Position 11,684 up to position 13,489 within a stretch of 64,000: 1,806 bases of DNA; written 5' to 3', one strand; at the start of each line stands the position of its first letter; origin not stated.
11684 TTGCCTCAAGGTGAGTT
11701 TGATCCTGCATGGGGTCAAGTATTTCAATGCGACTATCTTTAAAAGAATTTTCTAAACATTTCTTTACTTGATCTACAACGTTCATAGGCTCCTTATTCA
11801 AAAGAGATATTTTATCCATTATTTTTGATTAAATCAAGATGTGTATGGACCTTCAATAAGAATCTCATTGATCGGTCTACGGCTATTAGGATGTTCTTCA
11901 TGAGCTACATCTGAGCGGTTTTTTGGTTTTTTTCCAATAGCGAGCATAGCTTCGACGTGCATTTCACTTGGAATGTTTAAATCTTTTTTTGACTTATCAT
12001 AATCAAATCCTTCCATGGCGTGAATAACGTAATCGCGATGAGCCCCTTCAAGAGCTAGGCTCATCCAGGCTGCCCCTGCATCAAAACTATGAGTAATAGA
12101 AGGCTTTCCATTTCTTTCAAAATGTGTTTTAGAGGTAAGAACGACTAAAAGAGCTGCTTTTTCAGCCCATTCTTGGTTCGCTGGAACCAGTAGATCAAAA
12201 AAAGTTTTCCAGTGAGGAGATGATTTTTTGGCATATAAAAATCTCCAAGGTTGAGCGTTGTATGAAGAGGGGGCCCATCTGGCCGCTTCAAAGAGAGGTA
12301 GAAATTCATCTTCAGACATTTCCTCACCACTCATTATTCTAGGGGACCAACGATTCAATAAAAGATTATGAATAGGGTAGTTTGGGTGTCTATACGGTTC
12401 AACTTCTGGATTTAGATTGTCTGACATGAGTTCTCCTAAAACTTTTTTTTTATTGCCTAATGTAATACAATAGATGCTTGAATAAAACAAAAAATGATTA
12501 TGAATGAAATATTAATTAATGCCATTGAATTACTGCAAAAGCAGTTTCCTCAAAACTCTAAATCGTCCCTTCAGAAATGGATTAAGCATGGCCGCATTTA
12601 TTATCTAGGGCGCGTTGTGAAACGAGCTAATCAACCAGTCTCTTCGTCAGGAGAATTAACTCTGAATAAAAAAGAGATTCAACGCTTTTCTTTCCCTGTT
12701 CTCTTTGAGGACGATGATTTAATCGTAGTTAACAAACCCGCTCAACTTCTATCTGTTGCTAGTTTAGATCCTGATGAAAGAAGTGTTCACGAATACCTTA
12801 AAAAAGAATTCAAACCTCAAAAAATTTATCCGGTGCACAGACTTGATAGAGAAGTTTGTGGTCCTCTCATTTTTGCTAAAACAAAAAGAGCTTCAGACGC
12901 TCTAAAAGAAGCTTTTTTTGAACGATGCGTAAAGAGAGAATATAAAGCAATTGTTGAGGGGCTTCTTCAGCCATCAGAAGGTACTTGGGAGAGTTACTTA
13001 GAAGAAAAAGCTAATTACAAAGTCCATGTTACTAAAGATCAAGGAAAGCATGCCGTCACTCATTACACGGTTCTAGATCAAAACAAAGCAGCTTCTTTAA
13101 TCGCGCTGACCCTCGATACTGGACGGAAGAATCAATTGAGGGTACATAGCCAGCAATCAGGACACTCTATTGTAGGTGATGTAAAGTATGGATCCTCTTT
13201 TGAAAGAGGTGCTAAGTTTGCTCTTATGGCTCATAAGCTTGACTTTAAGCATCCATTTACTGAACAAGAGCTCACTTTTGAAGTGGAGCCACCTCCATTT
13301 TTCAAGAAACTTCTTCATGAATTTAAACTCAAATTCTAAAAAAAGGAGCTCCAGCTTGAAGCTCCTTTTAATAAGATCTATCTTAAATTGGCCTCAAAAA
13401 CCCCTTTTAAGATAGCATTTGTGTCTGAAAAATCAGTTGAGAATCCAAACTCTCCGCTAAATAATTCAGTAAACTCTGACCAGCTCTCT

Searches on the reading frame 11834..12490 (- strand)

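Call 22: search_protein_families(library=pfam, proteins=[window:11834-12490:-], max_evalue=0.00001)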
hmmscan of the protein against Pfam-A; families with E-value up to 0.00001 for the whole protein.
window:11834-12490:- (218 aa): 2 families
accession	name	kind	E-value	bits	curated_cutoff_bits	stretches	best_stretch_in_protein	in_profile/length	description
PF00881.29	Nitroreductase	-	4.8e-15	56.6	23.5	1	45-187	2-167/167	Nitroreductase family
PF14512.11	TM1586_NiRdase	-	1.2e-06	28.8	27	0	56-89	152-186/215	Putative TM nitroreductase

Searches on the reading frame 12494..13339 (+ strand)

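Call 23: search_protein_families(library=pfam, proteins=[window:12494-13339:+], max_evalue=0.00001)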
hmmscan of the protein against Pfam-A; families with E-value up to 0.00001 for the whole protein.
window:12494-13339:+ (281 aa): 1 family
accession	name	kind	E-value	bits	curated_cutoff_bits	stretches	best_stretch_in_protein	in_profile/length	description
PF00849.27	PseudoU_synth_2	-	9.8e-31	107.5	26.8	1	75-221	1-152/152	RNA pseudouridylate synthase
